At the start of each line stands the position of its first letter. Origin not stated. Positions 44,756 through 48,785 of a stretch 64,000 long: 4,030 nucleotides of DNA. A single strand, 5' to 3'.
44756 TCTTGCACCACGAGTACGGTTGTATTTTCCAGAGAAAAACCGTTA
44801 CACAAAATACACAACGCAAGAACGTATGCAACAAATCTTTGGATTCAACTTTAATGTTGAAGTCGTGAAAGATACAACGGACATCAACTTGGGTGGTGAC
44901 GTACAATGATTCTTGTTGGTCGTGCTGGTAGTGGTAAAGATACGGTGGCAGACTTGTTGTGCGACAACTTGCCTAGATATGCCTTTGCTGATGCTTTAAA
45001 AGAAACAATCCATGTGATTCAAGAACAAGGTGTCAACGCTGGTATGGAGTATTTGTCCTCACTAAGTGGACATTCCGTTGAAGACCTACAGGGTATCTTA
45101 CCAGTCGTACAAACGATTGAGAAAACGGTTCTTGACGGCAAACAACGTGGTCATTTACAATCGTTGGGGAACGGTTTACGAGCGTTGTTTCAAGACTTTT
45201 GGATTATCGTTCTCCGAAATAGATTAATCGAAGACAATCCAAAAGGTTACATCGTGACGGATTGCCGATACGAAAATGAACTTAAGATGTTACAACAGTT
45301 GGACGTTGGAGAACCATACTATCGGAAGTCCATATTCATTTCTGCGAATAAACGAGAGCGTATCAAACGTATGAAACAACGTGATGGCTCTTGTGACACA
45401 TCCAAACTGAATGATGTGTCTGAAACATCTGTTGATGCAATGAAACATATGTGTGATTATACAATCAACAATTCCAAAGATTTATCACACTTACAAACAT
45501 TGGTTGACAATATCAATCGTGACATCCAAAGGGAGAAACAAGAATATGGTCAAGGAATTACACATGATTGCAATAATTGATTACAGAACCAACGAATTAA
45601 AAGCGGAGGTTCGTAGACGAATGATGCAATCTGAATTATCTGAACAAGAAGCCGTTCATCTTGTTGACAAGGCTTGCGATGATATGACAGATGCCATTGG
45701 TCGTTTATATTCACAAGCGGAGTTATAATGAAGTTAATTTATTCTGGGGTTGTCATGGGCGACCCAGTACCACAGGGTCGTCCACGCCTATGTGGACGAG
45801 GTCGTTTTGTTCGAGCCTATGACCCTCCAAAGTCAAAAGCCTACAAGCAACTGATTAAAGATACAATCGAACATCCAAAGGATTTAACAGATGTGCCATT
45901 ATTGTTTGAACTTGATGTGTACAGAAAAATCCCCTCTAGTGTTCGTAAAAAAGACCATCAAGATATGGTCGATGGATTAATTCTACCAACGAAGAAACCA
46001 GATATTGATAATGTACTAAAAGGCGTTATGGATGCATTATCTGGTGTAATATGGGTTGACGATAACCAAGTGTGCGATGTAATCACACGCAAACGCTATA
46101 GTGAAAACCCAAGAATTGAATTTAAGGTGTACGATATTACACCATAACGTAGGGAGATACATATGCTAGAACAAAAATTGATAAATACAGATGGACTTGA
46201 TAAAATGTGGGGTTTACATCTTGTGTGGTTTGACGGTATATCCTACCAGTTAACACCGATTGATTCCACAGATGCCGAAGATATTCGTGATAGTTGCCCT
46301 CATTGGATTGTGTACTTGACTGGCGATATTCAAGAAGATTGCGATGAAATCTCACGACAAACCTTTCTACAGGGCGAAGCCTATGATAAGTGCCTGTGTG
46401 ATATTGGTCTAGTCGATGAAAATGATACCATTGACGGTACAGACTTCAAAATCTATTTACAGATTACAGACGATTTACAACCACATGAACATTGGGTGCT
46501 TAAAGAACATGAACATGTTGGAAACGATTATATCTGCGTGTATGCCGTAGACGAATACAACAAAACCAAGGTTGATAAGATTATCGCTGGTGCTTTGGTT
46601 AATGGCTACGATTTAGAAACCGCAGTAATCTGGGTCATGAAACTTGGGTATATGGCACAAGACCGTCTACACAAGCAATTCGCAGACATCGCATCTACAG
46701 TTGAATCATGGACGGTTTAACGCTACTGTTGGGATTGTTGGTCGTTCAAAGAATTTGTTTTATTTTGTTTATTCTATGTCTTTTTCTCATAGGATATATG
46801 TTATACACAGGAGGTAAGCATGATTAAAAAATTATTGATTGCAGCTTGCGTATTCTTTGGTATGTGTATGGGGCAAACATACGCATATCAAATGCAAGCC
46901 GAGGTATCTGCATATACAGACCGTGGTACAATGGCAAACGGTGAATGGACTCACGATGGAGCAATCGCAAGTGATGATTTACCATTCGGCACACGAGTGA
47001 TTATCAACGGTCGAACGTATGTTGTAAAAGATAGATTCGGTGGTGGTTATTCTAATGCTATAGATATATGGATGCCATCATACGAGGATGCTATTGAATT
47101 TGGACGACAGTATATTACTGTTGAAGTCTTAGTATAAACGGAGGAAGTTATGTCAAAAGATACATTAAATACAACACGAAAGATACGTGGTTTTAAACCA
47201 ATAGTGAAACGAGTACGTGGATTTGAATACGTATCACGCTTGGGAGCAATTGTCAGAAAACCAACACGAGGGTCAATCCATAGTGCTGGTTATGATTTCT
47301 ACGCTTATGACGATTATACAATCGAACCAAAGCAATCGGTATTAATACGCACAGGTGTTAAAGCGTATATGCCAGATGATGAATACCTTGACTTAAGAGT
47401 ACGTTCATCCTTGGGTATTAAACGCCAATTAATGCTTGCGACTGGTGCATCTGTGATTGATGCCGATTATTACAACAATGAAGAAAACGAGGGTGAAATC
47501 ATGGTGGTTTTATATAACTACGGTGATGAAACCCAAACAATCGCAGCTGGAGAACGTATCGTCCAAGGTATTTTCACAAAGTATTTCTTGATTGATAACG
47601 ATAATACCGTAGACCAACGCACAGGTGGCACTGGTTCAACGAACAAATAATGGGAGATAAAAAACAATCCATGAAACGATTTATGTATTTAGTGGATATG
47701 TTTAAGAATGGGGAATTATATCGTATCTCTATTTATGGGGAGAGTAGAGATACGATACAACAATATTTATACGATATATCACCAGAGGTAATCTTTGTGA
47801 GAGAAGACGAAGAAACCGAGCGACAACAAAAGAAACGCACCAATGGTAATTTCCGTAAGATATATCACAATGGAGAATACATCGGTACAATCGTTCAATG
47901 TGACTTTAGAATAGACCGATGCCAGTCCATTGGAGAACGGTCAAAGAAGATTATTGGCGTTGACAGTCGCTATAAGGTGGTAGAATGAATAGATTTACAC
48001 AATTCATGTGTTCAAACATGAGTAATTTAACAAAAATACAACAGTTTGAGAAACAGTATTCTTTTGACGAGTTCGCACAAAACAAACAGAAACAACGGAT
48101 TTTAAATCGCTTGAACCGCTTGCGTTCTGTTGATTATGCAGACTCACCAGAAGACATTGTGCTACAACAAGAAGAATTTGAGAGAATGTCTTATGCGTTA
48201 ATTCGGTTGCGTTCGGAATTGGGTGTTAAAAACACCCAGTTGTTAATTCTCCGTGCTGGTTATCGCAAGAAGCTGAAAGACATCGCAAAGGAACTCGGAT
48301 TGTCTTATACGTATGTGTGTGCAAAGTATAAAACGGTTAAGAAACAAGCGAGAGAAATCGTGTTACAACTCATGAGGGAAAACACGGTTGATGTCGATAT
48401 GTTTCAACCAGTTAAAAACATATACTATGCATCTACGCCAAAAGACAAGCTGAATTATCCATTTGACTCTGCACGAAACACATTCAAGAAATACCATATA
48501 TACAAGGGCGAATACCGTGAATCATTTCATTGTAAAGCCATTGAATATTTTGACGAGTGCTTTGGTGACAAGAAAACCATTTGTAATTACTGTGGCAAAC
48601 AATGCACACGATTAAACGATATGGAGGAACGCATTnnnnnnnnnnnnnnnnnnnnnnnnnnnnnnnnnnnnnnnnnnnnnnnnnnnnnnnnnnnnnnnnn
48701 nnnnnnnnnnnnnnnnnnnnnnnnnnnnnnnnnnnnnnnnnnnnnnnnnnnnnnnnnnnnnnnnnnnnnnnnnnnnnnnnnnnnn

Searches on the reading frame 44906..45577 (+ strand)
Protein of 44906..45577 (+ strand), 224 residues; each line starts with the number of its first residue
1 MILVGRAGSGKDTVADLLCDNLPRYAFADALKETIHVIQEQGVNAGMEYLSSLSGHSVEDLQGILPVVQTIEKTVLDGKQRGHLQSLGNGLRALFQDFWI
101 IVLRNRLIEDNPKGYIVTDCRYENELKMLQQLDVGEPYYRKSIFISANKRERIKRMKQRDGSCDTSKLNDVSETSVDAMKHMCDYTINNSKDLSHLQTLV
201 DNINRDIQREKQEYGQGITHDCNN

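Call 44: search_protein_families(library=pfam, max_evalue=0.001, proteins=[window:44906-45577:+])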
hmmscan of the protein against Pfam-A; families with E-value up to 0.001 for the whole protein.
window:44906-45577:+ (224 aa): 3 families
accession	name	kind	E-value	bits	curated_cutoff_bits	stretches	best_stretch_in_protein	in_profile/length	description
PF21448.3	DNMK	-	1.1e-07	32.2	27.1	1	2-41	4-45/232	Deoxynucleotide monophosphate kinase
PF13238.12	AAA_18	-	1.4e-06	29.2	29.4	1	2-171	2-123/128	AAA domain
PF00625.27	Guanylate_kin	-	0.0008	19.6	25.2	0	128-191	104-167/182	Guanylate kinase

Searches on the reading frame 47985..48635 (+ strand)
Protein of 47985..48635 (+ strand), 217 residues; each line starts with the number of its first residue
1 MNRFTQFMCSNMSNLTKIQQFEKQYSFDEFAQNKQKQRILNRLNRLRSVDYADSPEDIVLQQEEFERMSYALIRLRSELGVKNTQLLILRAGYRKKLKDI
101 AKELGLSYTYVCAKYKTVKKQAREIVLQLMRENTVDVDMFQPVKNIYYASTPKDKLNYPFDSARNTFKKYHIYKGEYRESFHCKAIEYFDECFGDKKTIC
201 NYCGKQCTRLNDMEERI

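Call 44: search_protein_families(library=pfam, max_evalue=0.001, proteins=[window:47985-48635:+])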
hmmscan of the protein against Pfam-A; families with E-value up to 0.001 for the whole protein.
window:47985-48635:+ (217 aa): 1 family
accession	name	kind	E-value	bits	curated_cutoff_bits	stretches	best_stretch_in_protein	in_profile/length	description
PF00875.24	DNA_photolyase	-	0.00077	19.9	26.6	0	68-162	51-144/164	DNA photolyase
